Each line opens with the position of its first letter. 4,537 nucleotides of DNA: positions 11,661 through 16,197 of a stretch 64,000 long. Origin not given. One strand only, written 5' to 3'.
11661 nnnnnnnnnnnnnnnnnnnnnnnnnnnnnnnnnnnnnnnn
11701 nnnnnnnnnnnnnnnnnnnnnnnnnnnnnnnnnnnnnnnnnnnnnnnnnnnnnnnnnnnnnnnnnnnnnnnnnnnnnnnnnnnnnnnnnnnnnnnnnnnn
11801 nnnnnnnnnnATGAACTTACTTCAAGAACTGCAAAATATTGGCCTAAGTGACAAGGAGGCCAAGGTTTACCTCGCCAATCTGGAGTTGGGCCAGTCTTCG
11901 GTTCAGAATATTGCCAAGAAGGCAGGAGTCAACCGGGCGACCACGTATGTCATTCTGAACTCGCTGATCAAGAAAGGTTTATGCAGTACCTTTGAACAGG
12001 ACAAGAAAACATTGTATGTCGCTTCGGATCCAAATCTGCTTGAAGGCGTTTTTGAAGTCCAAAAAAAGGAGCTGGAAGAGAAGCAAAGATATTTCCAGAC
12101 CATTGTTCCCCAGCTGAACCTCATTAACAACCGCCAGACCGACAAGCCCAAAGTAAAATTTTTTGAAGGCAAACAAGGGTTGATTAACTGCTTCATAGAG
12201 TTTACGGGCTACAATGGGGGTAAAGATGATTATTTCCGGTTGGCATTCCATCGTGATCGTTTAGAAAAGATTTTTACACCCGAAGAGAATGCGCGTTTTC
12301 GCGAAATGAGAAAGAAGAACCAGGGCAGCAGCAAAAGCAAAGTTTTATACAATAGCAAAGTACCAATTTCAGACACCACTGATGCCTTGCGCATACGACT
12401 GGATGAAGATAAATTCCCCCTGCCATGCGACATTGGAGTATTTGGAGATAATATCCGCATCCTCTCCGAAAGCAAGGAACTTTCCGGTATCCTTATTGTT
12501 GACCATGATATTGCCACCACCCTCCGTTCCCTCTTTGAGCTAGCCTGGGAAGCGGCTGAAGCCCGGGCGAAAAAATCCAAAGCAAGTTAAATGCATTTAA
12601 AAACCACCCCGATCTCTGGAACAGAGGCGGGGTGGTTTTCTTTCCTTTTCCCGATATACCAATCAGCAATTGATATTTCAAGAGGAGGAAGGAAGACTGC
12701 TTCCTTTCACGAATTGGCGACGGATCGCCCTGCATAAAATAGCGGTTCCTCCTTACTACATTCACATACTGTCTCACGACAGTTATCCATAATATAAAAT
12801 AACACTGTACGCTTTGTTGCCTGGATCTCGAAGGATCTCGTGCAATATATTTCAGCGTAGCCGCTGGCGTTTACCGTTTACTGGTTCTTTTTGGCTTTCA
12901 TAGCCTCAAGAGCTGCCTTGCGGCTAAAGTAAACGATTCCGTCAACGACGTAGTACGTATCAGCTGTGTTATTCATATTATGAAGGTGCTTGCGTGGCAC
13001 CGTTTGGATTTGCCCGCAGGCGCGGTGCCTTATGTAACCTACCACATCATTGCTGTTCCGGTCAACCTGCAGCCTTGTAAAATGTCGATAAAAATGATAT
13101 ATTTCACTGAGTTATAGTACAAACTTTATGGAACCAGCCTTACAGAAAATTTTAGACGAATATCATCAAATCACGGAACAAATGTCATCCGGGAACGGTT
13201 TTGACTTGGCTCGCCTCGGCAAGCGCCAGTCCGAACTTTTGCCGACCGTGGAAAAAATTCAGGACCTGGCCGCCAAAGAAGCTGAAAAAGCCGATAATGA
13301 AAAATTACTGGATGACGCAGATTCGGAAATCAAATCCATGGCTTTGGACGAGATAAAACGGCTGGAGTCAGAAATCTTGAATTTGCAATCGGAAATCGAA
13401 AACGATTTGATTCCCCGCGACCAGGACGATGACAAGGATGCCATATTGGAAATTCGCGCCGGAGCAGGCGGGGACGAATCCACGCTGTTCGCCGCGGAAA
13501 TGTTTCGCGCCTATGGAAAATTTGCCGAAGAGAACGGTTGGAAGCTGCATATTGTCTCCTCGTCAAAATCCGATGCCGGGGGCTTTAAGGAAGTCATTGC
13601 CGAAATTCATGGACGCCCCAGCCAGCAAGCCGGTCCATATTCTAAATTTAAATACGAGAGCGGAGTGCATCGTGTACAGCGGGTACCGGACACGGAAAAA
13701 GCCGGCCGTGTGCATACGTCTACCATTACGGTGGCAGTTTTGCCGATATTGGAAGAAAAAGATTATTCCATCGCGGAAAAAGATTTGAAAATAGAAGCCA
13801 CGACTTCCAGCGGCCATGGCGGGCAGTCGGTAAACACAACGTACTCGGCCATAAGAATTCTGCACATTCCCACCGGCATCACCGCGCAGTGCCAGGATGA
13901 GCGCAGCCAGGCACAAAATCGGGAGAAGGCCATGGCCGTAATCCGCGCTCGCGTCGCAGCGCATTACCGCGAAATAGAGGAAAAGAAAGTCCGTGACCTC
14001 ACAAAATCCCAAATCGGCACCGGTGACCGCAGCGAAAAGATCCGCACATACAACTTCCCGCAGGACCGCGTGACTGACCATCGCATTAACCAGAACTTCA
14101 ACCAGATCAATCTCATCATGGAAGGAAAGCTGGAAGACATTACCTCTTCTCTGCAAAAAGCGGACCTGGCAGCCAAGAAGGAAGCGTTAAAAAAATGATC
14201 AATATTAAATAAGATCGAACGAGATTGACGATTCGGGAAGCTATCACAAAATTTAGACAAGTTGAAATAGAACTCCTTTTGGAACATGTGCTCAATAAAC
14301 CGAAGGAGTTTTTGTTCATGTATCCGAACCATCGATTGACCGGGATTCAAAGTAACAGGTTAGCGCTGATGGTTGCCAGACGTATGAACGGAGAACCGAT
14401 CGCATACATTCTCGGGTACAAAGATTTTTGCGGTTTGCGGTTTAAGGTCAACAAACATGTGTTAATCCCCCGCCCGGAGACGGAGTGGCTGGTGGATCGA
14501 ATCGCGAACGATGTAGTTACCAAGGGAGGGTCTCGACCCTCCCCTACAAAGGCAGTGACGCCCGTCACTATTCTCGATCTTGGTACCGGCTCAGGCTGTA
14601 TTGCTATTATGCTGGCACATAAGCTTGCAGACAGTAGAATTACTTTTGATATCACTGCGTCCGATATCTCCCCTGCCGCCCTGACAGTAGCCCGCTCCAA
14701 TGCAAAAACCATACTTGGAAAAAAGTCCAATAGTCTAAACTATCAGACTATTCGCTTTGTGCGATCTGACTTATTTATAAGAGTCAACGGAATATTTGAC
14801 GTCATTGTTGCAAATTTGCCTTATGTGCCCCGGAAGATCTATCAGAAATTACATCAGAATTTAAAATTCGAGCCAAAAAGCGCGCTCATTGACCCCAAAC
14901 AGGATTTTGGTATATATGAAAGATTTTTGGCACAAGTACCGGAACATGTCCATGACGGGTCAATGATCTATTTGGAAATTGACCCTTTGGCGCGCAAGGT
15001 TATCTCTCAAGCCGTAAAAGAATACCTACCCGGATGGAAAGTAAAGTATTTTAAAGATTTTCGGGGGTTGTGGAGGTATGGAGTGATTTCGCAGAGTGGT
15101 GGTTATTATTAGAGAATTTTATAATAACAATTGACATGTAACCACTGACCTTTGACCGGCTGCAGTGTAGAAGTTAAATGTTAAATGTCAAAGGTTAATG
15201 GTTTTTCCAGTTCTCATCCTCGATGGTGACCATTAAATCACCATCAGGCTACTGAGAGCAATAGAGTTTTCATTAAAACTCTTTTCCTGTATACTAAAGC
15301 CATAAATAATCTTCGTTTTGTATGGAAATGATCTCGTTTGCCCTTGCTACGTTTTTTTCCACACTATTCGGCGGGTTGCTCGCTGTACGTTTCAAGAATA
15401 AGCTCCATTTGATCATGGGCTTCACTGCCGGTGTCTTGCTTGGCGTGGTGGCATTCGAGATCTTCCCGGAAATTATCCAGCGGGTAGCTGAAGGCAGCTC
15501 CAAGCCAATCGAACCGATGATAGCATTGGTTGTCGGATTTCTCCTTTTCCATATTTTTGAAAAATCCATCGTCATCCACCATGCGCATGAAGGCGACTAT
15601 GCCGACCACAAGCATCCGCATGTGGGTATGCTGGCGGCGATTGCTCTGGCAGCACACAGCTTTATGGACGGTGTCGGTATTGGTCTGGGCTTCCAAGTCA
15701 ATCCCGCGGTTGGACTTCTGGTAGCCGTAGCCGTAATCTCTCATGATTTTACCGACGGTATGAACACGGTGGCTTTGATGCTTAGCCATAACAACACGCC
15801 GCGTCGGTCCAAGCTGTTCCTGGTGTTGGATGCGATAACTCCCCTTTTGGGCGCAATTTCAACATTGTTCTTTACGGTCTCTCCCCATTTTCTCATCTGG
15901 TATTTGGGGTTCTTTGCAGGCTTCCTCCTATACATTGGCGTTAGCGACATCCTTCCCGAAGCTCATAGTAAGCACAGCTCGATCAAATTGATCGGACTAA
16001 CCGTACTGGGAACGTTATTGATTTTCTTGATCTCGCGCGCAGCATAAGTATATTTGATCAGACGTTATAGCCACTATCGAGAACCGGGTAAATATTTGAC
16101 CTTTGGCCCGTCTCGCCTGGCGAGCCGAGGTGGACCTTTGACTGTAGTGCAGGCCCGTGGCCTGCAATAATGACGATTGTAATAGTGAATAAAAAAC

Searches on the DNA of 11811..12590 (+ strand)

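Call 22: search_rna_families(sources=[L003, L004, L005, L007], threshold=gathering)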
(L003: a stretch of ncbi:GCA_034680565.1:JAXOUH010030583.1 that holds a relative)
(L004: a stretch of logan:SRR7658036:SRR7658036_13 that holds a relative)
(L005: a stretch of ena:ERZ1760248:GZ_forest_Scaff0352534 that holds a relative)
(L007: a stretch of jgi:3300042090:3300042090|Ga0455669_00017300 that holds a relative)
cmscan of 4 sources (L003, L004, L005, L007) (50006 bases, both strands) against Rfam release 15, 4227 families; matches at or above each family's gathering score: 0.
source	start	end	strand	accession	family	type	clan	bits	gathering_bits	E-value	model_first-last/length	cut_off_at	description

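Call 38: search_rna_families(sources=[L009, L010, L012, L013, L014, L015, L016, L017, L018, L019, L022, L030, L031], threshold=gathering)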
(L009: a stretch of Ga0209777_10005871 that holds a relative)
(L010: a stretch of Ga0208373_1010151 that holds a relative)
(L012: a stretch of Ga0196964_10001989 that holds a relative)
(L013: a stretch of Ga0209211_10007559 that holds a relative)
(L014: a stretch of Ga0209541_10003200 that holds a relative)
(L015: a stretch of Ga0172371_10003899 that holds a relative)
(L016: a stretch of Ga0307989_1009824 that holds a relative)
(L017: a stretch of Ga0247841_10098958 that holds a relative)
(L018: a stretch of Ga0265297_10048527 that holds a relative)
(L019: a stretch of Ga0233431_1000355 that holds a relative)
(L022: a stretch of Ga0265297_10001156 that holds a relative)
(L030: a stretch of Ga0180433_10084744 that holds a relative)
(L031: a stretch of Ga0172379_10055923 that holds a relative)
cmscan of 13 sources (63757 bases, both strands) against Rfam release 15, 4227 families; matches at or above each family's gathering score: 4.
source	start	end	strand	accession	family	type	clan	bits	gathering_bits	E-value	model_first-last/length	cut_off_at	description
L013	611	683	+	RF00005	tRNA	Gene; tRNA;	CL00001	70.4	29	2.5e-13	1-71/71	no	tRNA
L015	2212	2284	+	RF00005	tRNA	Gene; tRNA;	CL00001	70.4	29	2.4e-13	1-71/71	no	tRNA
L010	1172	1244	+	RF00005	tRNA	Gene; tRNA;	CL00001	69.8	29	3.6e-13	1-71/71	no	tRNA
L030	979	1060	+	RF00005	tRNA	Gene; tRNA;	CL00001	57.3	29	9.9e-10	1-71/71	no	tRNA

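Call 60: search_rna_families(source=L005, start=4100, end=4900, threshold=evalue, max_evalue=10, show_alignments=1)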
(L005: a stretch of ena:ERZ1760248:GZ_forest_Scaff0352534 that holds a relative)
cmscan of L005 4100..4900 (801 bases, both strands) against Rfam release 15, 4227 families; matches with E-value up to 10: 16.
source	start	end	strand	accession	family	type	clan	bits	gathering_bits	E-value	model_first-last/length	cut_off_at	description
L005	4143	4209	-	RF03786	mir-9449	Gene; miRNA;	-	33.2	100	0.00012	1-68/68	no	mir-9449 microRNA precursor family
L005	4147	4202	-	RF03217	mir-3167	Gene; miRNA;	-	27.1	86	0.017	1-59/59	no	mir-3167 microRNA precursor family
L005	4146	4205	-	RF04092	MIR1508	Gene; miRNA;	-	22.6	70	0.079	16-76/91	no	MIR1508 microRNA precursor family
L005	4141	4209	-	RF03933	MIR6445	Gene; miRNA;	-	21.6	100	0.14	1-117/117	no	MIR6445 microRNA precursor family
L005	4146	4205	-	RF00884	MIR815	Gene; miRNA;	-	21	63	0.27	1-81/81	no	MIR815 microRNA precursor family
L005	4141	4211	+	RF03483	MIR319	Gene; miRNA;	-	19.5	54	0.3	1-92/92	no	MIR319 microRNA precursor family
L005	4147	4206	+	RF04230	mir-9261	Gene; miRNA;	-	19.4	86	0.55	1-92/92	no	mir-9261 microRNA precursor family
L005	4146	4205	+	RF03722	MIR4378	Gene; miRNA;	-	16.9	90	4.7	1-91/91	no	MIR4378 microRNA precursor family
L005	4700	4883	-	RF02259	Vax2os1_1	Gene; lncRNA;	-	16.7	100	7.1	1-187/187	no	Vax2os1 conserved region 1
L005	4676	4725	-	RF03701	mir-4041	Gene; miRNA;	-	16.3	74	7.5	1-54/54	no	mir-4041 microRNA precursor family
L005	4151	4198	-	RF03218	mir-3015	Gene; miRNA;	-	15.7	59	6.1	1-57/57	no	mir-3015 microRNA precursor family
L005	4140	4252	-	RF01227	snoR83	Gene; snRNA; snoRNA; HACA-box;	-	15.4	40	6.3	1-129/129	no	Small nucleolar RNA snoR83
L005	4146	4205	+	RF04092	MIR1508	Gene; miRNA;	-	15.3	70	6.7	16-76/91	no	MIR1508 microRNA precursor family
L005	4141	4209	+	RF03933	MIR6445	Gene; miRNA;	-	15.1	100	7.9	1-117/117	no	MIR6445 microRNA precursor family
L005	4300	4358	-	RF01100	PK-BYV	Cis-reg;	-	14.3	50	4.4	1-40/40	no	3'-terminal pseudoknot in BYV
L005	4801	4851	+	RF02166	PVT1_3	Gene; lncRNA;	-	13.5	45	0.63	1-95/95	no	Pvt1 oncogene conserved region 3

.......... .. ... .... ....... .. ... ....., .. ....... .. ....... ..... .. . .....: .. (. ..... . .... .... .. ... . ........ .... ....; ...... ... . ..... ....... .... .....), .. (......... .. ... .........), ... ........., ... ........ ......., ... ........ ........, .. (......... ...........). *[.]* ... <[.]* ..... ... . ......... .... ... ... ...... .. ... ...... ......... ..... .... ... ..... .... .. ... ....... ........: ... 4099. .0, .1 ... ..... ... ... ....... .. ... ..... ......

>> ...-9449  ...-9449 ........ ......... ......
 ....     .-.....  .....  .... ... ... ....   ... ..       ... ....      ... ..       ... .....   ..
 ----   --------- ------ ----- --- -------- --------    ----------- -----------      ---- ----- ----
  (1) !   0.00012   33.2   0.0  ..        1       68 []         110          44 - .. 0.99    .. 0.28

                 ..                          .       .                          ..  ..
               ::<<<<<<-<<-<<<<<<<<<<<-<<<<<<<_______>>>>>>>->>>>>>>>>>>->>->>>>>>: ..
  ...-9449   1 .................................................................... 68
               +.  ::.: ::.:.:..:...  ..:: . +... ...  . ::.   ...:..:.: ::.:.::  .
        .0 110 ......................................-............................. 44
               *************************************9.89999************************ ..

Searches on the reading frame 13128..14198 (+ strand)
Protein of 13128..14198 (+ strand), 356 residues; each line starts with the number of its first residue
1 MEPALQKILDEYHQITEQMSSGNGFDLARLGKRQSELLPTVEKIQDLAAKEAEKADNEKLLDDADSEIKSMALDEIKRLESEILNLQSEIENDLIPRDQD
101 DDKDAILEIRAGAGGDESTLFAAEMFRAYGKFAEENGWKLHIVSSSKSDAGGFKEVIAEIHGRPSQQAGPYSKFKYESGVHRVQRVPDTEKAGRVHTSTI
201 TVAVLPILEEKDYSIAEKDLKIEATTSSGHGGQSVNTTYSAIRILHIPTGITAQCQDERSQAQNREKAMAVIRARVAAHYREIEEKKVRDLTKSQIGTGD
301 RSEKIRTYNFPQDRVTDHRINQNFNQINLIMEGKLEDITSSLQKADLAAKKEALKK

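Call 9: search_protein_families(library=pfam, proteins=[window:13128-14198:+], max_evalue=0.01)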
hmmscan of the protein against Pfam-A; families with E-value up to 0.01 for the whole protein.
window:13128-14198:+ (356 aa): 2 families
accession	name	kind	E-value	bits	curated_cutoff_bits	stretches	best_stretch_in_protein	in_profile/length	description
PF03462.23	PCRF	-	5.5e-58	196.4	24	1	10-202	3-194/194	PCRF domain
PF00472.26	RF-1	-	1e-37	129.1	35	1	210-319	2-116/116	RF-1 domain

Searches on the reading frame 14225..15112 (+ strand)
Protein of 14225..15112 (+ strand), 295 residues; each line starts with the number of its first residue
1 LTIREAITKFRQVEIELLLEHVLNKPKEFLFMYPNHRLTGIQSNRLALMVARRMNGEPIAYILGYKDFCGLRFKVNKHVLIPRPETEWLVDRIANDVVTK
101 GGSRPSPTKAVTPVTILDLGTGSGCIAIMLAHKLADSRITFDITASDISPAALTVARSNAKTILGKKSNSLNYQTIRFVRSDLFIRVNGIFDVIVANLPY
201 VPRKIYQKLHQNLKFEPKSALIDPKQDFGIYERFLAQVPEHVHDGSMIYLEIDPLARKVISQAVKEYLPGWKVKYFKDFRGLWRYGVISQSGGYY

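Call 9: search_protein_families(library=pfam, proteins=[window:14225-15112:+], max_evalue=0.01)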
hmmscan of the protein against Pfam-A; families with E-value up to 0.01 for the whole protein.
window:14225-15112:+ (295 aa): 7 families
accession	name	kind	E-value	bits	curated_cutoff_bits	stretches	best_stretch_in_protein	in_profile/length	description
PF17827.6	PrmC_N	-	2.4e-13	50.9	23.4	1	12-64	19-71/71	PrmC N-terminal domain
PF13847.12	Methyltransf_31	-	1.8e-08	34.7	27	1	115-249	6-129/145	Methyltransferase domain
PF05175.20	MTS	-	2e-08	34.5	23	1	115-202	34-110/170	Methyltransferase small domain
PF06325.19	PrmA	-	2.3e-07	31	22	1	114-198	163-234/296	Ribosomal protein L11 methyltransferase (PrmA)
PF13649.12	Methyltransf_25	-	8.3e-07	30.1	27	1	116-210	1-90/97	Methyltransferase domain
PF08242.18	Methyltransf_12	-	3.3e-05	25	30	1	117-197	1-72/98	Methyltransferase domain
PF08241.18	Methyltransf_11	-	0.0077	17.3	21.2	0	117-184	1-52/95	Methyltransferase domain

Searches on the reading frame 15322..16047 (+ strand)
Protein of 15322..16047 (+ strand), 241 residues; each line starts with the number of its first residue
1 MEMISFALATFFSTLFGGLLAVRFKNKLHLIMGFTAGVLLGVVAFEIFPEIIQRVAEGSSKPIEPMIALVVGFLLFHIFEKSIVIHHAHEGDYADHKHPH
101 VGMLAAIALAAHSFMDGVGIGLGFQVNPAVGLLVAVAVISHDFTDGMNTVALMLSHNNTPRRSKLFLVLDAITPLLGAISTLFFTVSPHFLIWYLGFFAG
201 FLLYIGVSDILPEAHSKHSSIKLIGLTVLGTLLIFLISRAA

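Call 9: search_protein_families(library=pfam, proteins=[window:15322-16047:+], max_evalue=0.01)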
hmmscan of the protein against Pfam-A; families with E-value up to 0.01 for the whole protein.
window:15322-16047:+ (241 aa): 1 family
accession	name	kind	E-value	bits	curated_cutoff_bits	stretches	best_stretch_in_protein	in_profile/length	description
PF02535.28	Zip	-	1.2e-17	64.6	35.1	2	88-237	164-322/323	ZIP Zinc transporter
